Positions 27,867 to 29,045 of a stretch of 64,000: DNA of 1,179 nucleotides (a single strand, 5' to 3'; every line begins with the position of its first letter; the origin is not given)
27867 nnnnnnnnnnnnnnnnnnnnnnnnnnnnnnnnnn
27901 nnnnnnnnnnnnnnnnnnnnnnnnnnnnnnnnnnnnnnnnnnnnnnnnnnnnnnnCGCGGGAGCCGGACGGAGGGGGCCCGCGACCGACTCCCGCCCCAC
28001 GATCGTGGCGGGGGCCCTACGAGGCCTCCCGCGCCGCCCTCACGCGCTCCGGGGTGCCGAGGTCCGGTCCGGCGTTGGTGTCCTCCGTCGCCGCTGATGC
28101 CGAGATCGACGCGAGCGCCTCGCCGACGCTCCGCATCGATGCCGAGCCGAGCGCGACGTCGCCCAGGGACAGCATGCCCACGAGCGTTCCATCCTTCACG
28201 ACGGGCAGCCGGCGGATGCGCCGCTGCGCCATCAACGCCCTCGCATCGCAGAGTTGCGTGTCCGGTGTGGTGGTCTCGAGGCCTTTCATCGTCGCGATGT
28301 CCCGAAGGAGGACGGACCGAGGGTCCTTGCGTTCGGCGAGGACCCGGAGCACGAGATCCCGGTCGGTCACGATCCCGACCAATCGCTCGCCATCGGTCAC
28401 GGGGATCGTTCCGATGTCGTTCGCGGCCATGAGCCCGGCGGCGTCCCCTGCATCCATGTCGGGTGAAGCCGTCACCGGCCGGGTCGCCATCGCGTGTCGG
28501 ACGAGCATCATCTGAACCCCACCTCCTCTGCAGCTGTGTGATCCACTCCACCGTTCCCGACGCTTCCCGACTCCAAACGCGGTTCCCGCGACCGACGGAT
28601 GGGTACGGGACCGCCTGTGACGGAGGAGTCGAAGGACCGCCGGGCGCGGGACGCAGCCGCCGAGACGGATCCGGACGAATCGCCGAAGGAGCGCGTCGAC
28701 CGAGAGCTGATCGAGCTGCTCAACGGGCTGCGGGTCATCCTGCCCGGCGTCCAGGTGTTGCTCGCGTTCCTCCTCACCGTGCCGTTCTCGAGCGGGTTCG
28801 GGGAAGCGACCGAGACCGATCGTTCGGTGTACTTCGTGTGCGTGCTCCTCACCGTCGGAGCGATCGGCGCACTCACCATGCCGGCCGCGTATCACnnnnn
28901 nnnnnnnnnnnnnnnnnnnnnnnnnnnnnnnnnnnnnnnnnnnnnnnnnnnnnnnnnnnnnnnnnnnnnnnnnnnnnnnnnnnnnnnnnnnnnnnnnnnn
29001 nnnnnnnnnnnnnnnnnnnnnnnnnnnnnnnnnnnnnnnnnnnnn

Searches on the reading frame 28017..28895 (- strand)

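Call 85: search_protein_families(library=pfam, proteins=[window:28017-28895:-], max_evalue=0.001)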
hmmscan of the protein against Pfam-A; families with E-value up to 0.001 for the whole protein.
window:28017-28895:- (292 aa): 1 family
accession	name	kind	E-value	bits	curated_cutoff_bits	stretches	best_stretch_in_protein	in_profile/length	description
PF00571.33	CBS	-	4.4e-24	85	24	2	132-184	1-54/57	CBS domain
